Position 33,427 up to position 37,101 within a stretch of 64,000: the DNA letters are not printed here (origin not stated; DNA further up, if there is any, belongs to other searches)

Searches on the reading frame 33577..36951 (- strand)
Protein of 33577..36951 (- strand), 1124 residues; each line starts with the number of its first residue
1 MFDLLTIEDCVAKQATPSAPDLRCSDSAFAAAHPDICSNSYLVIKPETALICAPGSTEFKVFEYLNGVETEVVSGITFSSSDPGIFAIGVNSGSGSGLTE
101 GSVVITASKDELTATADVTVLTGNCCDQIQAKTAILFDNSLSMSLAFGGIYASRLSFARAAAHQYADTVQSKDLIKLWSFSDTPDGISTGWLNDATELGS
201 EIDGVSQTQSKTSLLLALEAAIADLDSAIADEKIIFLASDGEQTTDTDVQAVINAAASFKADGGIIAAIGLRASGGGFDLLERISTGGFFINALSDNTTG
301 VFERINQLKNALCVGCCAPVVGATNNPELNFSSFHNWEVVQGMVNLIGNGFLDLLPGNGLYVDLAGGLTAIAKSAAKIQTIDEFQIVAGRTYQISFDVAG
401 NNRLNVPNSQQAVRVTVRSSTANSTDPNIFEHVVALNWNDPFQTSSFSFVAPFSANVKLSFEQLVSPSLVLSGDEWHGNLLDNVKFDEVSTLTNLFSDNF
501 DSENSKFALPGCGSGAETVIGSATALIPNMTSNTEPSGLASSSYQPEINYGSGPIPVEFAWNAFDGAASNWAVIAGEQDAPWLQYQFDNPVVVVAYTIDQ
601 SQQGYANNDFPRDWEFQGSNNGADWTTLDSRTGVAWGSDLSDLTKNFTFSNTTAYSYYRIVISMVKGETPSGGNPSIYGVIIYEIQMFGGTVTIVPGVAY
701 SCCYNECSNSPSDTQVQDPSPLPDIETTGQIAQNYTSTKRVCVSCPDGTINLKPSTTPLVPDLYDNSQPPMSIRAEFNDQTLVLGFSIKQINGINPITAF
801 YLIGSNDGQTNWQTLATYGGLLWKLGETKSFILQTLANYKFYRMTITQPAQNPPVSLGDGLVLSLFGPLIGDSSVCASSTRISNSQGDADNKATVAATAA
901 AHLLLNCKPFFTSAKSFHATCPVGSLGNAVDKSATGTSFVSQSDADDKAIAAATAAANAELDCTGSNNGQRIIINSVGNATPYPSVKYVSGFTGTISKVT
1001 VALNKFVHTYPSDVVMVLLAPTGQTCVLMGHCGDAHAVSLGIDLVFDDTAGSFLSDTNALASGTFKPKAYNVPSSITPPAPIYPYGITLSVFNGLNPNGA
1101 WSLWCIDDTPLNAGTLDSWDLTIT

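Call 8: search_protein_families(library=pfam, proteins=[window:33577-36951:-], max_evalue=0.001)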
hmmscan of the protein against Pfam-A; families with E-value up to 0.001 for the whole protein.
window:33577-36951:- (1124 aa): 4 families
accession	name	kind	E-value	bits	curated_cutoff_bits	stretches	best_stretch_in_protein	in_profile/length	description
PF00754.31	F5_F8_type_C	-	2.8e-10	40.9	28.2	1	562-663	16-113/127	F5/8 type C domain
PF01483.27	P_proprotein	-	7.6e-07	29.6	21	1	998-1123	3-86/86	Proprotein convertase P-domain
PF22633.2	F5_F8_type_C_2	-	1.9e-05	25.6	27.8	1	562-659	1-90/91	NedA-like, galactose-binding domain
PF04862.18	DUF642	-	0.00039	20.7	27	0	333-464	27-139/157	Protein of unknown function (DUF642)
